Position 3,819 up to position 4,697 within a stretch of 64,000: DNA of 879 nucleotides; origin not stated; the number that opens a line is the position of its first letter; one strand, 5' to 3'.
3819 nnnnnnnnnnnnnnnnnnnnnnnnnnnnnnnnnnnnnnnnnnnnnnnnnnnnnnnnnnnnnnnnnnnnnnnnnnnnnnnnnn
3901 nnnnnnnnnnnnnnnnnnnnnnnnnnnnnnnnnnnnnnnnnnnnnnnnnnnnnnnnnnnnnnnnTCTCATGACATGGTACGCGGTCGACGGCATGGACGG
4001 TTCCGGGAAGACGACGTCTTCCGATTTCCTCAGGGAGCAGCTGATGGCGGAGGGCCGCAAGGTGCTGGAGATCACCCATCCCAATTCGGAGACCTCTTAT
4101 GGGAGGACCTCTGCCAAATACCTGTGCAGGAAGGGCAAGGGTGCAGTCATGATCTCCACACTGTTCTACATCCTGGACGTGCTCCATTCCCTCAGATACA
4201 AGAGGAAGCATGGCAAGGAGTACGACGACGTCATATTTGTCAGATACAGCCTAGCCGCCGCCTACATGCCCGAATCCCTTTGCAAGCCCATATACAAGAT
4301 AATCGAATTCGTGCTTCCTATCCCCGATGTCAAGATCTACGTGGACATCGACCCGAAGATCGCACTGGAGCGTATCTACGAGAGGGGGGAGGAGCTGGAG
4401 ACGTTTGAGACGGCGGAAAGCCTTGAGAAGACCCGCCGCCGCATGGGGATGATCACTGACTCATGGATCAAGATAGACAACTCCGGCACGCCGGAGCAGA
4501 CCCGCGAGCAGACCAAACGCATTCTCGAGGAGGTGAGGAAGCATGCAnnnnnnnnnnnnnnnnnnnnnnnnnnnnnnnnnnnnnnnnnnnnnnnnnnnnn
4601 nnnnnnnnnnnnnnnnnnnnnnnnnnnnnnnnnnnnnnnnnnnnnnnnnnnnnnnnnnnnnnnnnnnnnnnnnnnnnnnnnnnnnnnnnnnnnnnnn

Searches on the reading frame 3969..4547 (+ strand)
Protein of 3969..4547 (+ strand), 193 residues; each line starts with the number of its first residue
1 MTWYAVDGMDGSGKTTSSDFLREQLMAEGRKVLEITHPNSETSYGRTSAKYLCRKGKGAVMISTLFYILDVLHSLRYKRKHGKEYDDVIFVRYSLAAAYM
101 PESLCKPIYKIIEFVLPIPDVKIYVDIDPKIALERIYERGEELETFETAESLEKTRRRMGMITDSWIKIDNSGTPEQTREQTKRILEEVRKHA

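Call 40: search_protein_families(library=pfam, proteins=[window:3969-4547:+])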
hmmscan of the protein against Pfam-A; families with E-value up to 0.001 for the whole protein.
window:3969-4547:+ (193 aa): 3 families
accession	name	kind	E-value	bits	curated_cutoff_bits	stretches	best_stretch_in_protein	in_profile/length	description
PF02223.23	Thymidylate_kin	-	1.3e-25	90.7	27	1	6-177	1-180/185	Thymidylate kinase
PF01712.25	dNK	-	4.2e-07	30.4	27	1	85-147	85-151/203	Deoxynucleoside kinase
PF13238.12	AAA_18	-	0.00044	21.1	29.4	0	6-31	3-27/128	AAA domain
